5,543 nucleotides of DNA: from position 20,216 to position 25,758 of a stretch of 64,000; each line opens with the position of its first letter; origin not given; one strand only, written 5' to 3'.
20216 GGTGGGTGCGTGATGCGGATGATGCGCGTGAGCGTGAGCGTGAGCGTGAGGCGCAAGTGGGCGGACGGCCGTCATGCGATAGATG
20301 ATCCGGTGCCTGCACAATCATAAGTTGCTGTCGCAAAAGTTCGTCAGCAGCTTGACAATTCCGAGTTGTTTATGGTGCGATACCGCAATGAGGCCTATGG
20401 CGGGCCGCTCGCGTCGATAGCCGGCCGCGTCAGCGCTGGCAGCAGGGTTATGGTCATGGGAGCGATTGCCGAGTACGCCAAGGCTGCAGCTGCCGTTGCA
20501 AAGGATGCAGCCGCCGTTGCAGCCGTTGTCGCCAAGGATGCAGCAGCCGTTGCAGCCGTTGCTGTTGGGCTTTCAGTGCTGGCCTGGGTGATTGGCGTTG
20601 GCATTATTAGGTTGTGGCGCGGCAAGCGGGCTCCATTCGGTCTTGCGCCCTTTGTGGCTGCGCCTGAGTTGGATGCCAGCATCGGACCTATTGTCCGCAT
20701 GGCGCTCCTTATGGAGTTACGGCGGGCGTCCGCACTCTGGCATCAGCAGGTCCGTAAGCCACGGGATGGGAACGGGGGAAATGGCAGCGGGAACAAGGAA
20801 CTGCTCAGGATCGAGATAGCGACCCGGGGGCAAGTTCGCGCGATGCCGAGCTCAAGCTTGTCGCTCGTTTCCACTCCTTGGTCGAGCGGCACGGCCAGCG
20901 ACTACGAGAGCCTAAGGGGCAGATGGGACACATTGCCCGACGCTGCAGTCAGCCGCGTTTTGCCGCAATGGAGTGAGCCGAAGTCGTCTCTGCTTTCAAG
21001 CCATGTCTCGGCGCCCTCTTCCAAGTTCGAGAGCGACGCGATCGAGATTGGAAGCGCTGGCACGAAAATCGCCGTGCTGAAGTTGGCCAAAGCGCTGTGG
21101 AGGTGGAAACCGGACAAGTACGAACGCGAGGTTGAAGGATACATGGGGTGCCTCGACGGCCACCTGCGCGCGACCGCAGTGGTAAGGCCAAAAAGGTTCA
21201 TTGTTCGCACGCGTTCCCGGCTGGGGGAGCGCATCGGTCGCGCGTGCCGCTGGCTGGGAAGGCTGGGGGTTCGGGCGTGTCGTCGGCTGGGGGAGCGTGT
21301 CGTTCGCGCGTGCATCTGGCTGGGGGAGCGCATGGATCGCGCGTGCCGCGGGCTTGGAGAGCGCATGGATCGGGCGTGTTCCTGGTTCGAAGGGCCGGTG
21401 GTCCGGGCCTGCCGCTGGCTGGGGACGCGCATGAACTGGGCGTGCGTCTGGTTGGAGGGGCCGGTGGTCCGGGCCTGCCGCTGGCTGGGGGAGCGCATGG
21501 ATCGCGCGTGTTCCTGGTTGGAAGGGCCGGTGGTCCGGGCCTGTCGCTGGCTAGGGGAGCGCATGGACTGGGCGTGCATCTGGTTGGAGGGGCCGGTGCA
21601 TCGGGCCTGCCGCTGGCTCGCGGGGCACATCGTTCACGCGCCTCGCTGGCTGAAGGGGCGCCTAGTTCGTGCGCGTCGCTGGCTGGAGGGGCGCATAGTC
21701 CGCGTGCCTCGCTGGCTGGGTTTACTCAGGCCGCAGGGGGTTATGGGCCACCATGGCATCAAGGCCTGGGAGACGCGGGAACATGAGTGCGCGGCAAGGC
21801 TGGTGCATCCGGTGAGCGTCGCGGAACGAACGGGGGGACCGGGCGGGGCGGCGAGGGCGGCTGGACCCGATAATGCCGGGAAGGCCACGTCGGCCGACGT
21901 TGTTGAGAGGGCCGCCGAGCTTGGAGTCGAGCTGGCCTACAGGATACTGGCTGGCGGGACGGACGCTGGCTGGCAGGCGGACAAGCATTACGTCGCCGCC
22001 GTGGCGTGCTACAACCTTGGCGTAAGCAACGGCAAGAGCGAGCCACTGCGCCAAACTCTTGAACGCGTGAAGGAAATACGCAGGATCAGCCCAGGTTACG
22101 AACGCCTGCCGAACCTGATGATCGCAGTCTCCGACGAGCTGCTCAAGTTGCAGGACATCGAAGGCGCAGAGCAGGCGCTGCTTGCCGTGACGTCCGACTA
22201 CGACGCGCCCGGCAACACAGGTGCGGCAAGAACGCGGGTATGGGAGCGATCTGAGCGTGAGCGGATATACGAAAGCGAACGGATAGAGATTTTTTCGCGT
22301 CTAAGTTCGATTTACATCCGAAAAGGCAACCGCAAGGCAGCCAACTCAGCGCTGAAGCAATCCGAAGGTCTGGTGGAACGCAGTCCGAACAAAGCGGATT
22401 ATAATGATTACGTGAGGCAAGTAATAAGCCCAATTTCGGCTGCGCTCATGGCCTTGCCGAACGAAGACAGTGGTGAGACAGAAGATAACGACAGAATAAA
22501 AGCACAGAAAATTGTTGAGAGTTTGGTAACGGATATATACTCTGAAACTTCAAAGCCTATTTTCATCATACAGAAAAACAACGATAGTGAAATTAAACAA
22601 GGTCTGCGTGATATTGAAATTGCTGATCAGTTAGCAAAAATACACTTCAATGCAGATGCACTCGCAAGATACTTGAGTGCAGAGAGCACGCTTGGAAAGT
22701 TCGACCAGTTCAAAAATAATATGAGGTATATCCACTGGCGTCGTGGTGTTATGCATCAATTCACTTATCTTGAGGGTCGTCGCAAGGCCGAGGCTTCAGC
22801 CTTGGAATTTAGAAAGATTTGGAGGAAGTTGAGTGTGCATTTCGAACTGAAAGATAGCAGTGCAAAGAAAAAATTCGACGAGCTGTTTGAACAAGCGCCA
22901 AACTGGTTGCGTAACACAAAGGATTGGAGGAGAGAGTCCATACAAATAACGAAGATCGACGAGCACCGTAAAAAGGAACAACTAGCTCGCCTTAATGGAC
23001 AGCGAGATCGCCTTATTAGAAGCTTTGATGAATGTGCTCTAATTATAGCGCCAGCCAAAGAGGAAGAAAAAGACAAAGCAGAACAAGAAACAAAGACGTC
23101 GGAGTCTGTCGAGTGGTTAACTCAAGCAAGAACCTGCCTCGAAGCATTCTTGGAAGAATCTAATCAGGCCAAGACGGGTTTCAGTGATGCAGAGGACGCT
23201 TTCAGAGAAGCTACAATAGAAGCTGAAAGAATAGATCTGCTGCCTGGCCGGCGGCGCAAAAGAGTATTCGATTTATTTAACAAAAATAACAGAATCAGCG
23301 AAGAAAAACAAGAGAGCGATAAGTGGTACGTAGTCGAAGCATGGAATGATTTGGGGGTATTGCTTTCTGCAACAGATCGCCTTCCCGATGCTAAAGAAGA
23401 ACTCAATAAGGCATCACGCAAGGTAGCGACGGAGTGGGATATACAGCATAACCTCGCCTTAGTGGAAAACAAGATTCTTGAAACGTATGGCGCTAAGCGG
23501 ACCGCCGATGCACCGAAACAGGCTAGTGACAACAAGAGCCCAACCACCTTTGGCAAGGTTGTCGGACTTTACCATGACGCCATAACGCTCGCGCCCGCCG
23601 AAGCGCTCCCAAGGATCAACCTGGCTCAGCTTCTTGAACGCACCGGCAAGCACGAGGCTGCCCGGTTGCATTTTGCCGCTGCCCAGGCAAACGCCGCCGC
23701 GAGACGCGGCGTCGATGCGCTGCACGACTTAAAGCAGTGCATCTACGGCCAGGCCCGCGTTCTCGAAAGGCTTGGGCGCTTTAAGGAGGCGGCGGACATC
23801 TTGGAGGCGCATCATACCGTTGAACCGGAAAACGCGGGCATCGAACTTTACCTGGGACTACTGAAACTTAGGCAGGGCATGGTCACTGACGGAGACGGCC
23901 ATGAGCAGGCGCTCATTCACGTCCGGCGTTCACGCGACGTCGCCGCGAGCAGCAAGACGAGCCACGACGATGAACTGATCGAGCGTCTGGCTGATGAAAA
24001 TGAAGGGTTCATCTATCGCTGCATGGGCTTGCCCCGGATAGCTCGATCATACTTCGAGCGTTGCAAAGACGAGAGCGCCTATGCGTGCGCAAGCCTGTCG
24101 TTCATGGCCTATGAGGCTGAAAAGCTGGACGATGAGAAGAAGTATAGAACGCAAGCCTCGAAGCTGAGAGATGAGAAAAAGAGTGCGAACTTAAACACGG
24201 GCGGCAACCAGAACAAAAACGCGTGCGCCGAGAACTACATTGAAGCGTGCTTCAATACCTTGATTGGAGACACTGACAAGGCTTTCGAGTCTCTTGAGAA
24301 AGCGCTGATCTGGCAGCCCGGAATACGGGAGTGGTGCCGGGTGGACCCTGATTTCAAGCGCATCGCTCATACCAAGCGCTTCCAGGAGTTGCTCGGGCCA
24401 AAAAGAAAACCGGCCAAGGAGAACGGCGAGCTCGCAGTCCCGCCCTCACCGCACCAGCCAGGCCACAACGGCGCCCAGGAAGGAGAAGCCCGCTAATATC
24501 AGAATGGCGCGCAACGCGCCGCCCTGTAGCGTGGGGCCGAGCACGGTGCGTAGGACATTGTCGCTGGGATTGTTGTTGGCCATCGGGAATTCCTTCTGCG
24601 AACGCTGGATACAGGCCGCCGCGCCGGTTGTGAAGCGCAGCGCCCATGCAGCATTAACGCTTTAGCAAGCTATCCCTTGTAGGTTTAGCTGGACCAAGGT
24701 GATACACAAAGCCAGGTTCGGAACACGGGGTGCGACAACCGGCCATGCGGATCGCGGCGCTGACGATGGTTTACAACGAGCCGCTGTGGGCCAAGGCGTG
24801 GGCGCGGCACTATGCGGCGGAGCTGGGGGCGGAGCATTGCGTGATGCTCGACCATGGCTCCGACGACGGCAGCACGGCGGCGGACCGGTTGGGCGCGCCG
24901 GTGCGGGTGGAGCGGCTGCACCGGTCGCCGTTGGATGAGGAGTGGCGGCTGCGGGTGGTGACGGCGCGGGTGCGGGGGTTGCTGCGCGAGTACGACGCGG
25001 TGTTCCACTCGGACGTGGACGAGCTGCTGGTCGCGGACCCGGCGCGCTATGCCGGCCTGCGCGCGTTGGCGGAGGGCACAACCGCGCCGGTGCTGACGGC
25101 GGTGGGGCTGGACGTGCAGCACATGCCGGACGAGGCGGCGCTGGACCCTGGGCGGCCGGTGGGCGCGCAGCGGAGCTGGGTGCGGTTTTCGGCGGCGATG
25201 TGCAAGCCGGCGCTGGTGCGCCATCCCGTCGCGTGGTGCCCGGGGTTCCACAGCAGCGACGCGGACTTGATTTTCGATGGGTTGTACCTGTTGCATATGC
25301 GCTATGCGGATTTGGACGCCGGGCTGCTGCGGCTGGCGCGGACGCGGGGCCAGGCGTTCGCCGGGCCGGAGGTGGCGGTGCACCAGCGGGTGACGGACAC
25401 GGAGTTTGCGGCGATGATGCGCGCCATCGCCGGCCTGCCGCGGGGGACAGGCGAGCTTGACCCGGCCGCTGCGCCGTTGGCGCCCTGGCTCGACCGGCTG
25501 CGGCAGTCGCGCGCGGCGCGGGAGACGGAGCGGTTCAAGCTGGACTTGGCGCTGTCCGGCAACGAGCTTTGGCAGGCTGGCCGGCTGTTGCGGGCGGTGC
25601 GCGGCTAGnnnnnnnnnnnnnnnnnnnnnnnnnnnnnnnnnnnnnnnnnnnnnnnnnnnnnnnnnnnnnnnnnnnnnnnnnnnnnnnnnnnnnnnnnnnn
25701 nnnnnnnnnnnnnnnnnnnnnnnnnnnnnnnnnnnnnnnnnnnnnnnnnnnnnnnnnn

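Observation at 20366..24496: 1376-codon compositionally mosaic ORF: GC-rich membrane-anchored repeat head fused to an AT-rich helical/TPR-like body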

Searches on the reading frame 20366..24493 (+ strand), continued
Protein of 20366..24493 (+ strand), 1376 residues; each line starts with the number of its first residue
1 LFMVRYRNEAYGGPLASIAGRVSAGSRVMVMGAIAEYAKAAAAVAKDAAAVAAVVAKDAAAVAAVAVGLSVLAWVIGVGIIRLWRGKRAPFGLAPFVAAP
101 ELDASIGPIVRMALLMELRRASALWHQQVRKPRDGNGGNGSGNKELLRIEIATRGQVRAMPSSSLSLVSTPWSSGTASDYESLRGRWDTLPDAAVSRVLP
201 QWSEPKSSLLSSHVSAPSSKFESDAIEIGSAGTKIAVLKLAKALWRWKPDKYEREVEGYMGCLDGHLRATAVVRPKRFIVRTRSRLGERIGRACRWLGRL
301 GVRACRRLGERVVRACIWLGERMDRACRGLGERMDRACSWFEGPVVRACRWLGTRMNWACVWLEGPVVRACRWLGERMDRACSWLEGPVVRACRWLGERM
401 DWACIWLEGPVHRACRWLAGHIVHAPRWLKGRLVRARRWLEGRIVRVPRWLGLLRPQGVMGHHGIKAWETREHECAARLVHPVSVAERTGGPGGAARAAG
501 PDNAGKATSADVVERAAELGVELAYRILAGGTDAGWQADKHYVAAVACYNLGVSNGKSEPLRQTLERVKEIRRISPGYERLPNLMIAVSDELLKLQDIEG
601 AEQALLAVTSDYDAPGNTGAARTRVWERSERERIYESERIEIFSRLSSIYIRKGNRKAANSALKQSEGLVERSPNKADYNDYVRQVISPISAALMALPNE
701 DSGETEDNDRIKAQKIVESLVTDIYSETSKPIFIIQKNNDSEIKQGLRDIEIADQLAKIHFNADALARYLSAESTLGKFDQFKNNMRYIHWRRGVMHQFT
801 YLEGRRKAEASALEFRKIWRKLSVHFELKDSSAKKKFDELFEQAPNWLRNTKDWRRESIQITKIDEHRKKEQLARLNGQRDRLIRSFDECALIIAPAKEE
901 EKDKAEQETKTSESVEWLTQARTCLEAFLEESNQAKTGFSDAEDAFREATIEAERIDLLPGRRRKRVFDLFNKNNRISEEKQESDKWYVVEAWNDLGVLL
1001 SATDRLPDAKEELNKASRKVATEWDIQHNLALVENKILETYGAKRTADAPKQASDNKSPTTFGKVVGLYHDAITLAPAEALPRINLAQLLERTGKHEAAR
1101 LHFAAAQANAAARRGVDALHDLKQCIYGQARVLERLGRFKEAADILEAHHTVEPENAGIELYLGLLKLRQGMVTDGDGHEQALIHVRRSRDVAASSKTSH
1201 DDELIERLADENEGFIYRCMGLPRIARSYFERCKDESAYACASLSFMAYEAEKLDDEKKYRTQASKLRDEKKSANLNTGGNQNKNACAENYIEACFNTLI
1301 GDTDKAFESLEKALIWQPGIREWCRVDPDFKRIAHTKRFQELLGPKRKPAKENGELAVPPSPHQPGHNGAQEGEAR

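Call 77: search_protein_families(library=pfam, proteins=[L001:1-444:+, L001:3874-4077:+, L001:4923-5450:-, L001:7562-8872:+, L001:10101-11243:-, L002:319-849:-, L002:8855-9370:+, L002:3821-4057:-, L002:2056-2289:-, L001:525-704:-], max_evalue=0.01)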
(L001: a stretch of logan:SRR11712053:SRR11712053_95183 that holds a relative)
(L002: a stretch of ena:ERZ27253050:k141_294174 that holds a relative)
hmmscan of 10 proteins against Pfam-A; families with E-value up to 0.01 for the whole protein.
L001:1-444:+ (147 aa): 0 families

L001:3874-4077:+ (67 aa): 2 families
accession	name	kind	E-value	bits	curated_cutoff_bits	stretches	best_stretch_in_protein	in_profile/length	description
PF13335.12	Mg_chelatase_C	-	2.5e-17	63.7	26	1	4-59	39-94/94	Magnesium chelatase, subunit ChlI C-terminal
PF20436.4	LonB_AAA-LID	-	0.0018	18.7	22.4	1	19-60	22-63/65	Archaeal LonB, AAA+ ATPase LID domain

L001:4923-5450:- (175 aa): 1 family
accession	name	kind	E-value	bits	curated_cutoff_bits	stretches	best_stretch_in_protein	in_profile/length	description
PF25577.1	TPR_TAF2_C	-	0.00085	18.7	27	1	46-97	44-96/363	TAF2-like, TPR repeats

L001:7562-8872:+ (436 aa): 0 families

L001:10101-11243:- (380 aa): 0 families

L002:319-849:- (176 aa): 0 families

L002:8855-9370:+ (172 aa): 2 families
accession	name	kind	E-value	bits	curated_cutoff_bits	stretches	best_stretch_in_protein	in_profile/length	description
PF02899.23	Phage_int_SAM_1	-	7.4e-06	26.6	22.3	1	25-90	13-79/83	Phage integrase, N-terminal SAM-like domain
PF00589.27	Phage_integrase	-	0.0044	17.3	27.1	1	126-170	7-50/172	Phage integrase family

L002:3821-4057:- (78 aa): 0 families

L002:2056-2289:- (77 aa): 0 families

L001:525-704:- (59 aa): 0 families

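Call 88: search_dna_similar(query=window:20450-24493:+, collection=plasmids, mode=protein, max_rows=10, max_evalue=0.001)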
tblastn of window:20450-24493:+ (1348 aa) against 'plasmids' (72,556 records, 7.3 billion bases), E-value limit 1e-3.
No match.

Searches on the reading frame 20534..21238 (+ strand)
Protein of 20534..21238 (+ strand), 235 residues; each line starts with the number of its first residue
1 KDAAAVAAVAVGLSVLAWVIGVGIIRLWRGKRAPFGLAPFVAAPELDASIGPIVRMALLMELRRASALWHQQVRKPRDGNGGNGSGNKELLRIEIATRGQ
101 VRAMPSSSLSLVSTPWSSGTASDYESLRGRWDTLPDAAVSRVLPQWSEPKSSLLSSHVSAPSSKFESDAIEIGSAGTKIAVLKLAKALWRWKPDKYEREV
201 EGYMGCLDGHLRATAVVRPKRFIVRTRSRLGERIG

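Call 38: find_homologous_proteins(query=A2, max_evalue=0.01)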
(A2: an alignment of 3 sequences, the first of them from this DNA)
Query A2 (3 sequences): 8000 candidates shared short words with the query, none scored E <= 0.01.

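Call 73: search_solved_structures(query=A2, max_evalue=10)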
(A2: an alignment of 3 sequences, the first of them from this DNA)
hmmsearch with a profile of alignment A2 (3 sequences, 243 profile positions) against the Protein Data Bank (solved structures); distinct sequences matched with E-value up to 10: 0.
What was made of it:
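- Tried and rejected: A PDB profile search of the head gave nothing at E up to 10 (call 73).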

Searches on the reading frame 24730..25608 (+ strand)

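Call 23: search_protein_families(library=pfam, proteins=[window:24730-25608:+], max_evalue=0.001)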
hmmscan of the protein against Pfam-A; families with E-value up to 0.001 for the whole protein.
window:24730-25608:+ (292 aa): 1 family
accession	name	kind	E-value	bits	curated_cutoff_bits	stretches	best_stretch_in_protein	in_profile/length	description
PF13704.12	Glyco_tranf_2_4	-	7.7e-08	33.2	27.5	1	21-113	7-97/98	Glycosyl transferase family 2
